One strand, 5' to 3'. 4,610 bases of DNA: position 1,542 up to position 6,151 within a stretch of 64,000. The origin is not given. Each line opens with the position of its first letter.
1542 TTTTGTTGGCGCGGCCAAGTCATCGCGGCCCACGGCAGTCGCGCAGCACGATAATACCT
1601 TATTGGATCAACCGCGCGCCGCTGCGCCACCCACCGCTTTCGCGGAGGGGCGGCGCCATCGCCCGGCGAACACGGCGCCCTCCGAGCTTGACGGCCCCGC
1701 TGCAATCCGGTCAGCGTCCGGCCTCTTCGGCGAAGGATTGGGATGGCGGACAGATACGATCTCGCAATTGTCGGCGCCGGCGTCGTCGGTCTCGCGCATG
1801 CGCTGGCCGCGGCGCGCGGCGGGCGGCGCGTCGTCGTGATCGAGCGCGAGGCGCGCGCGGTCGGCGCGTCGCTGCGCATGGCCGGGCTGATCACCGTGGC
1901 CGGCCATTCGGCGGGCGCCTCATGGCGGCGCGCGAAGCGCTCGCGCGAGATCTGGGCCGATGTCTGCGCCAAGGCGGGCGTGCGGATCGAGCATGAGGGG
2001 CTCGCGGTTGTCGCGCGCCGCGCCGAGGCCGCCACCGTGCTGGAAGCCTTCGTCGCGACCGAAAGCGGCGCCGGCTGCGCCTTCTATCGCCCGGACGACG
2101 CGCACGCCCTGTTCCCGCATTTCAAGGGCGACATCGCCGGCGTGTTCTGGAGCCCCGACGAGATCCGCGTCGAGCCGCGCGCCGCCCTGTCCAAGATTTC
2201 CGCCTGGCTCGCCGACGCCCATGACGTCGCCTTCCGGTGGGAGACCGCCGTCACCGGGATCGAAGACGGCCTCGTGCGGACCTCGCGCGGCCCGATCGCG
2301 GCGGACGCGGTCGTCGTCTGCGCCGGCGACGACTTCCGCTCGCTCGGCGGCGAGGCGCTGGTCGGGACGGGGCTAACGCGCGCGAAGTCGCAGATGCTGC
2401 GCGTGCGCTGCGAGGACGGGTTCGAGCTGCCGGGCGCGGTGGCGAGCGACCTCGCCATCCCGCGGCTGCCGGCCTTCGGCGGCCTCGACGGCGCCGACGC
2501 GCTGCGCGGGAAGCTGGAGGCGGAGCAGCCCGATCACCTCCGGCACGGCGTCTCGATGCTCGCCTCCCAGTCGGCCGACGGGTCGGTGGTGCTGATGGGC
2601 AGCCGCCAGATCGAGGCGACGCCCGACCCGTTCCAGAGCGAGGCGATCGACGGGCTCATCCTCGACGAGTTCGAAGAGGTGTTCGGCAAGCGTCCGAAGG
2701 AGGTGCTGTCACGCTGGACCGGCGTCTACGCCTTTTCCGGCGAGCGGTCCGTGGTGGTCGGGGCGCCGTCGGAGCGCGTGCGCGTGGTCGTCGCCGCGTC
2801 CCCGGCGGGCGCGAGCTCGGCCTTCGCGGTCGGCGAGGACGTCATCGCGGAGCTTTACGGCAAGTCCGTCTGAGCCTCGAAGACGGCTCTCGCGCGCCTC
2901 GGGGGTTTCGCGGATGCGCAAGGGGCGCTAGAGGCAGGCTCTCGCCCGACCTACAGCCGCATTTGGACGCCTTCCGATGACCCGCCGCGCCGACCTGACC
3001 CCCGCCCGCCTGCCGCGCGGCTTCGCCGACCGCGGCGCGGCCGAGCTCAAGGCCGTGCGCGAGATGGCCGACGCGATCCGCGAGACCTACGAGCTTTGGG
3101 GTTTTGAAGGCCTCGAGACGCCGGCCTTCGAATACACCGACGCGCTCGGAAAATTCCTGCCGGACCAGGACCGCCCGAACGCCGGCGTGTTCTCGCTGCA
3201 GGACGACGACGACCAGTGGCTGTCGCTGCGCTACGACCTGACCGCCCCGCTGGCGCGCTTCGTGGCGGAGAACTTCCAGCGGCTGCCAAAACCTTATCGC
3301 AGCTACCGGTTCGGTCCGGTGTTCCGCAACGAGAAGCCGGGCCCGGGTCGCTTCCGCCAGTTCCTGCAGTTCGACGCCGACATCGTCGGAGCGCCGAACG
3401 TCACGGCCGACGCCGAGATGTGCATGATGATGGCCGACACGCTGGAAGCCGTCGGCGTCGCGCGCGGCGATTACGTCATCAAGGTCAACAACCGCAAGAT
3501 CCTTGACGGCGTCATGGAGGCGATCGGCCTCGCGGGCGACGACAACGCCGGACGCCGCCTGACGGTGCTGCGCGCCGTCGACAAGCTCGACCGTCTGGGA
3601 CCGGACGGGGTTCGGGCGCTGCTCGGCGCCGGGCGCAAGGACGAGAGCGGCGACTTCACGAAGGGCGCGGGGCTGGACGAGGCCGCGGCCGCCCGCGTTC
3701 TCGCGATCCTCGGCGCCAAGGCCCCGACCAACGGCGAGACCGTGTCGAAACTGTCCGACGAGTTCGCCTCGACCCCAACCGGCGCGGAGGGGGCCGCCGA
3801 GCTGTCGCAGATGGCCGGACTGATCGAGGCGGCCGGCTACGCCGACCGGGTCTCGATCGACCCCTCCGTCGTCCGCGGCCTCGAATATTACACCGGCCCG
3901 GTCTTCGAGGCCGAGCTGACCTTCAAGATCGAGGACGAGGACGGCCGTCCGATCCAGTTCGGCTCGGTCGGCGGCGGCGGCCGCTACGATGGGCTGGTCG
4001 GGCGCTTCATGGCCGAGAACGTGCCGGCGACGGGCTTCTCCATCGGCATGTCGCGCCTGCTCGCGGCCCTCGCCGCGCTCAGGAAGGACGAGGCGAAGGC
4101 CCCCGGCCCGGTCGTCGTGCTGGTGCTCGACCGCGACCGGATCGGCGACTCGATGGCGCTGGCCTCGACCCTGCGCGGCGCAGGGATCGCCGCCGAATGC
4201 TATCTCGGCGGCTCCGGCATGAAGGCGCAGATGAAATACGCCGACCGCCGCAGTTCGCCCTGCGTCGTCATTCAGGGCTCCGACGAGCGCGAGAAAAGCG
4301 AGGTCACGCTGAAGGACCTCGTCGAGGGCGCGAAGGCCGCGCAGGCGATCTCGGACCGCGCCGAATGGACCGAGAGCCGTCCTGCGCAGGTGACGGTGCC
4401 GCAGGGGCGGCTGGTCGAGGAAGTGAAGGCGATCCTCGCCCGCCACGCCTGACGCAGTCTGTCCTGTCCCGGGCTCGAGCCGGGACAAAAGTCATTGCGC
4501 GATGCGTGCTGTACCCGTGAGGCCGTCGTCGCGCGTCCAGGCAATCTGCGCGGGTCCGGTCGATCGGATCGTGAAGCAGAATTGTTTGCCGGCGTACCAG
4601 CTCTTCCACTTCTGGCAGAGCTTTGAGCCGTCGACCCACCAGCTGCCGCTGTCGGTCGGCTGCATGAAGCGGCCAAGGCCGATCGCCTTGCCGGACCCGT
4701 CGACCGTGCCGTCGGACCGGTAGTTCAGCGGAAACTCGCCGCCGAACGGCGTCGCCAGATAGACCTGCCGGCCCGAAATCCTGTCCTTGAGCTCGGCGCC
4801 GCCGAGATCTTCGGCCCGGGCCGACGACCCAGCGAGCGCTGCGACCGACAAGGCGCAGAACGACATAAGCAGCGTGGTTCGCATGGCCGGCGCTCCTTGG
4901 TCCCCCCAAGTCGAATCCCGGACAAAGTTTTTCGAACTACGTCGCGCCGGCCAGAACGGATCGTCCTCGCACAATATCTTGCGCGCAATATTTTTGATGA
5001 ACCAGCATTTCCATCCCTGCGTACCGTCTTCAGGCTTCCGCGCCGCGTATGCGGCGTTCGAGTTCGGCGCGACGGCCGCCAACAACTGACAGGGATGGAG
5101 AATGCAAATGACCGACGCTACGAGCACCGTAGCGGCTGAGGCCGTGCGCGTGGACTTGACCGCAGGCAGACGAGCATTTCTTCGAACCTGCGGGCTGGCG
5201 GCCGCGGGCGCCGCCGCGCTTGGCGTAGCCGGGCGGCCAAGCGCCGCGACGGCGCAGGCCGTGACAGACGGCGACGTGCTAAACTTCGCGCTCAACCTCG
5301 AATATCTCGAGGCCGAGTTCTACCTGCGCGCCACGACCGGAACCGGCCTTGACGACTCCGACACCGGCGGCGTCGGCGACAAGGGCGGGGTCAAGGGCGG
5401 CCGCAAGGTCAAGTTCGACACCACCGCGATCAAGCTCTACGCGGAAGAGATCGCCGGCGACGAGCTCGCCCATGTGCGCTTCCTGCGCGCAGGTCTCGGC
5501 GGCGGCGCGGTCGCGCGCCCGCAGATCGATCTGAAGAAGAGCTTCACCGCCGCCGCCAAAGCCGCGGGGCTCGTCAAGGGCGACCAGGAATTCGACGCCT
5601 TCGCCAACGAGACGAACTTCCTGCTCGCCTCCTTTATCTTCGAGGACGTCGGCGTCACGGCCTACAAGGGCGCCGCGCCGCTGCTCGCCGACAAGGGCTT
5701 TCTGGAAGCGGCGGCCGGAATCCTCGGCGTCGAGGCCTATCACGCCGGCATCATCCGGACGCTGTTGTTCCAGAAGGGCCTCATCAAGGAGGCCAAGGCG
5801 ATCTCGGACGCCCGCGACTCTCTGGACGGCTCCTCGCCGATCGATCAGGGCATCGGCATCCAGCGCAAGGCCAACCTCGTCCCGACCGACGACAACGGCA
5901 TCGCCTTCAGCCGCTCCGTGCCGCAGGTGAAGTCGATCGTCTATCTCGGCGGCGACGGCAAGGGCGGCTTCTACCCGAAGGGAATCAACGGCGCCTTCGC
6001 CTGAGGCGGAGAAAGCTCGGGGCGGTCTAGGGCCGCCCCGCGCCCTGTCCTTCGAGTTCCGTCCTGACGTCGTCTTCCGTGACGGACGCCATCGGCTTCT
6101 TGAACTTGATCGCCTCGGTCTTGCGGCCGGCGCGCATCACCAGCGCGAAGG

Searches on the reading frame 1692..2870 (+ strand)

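Call 27: search_protein_families(library=pfam, proteins=[window:1692-2870:+], max_evalue=0.00001)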
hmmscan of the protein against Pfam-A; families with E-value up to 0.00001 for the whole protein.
window:1692-2870:+ (393 aa): 2 families
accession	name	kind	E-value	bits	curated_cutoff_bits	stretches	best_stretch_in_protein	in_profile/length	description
PF01266.30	DAO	-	2.5e-34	119.8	27.9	1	23-384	1-350/353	FAD dependent oxidoreductase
PF07992.20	Pyr_redox_2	-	1.3e-06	28.5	26.1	0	23-57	2-178/291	Pyridine nucleotide-disulphide oxidoreductase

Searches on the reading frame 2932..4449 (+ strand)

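Call 27: search_protein_families(library=pfam, proteins=[window:2932-4449:+], max_evalue=0.00001)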
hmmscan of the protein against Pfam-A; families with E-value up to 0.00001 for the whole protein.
window:2932-4449:+ (506 aa): 3 families
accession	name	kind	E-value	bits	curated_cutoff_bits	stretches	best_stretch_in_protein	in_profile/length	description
PF13393.11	tRNA-synt_His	-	2.8e-45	155.4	25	1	30-376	1-308/308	Histidyl-tRNA synthetase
PF00587.30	tRNA-synt_2b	-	3.3e-08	34.2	29.3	1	89-380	3-175/179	tRNA synthetase class II core domain (G, H, P, S and T)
PF03129.25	HGTP_anticodon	-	1.2e-06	29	21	1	394-475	2-86/94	Anticodon binding domain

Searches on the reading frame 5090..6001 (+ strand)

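Call 27: search_protein_families(library=pfam, proteins=[window:5090-6001:+], max_evalue=0.00001)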
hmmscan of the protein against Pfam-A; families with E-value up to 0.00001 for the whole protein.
window:5090-6001:+ (304 aa): 1 family
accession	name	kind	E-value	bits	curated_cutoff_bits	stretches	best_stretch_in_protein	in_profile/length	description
PF13668.12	Ferritin_2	-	3.3e-45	154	24.7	1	59-227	1-137/138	Ferritin-like domain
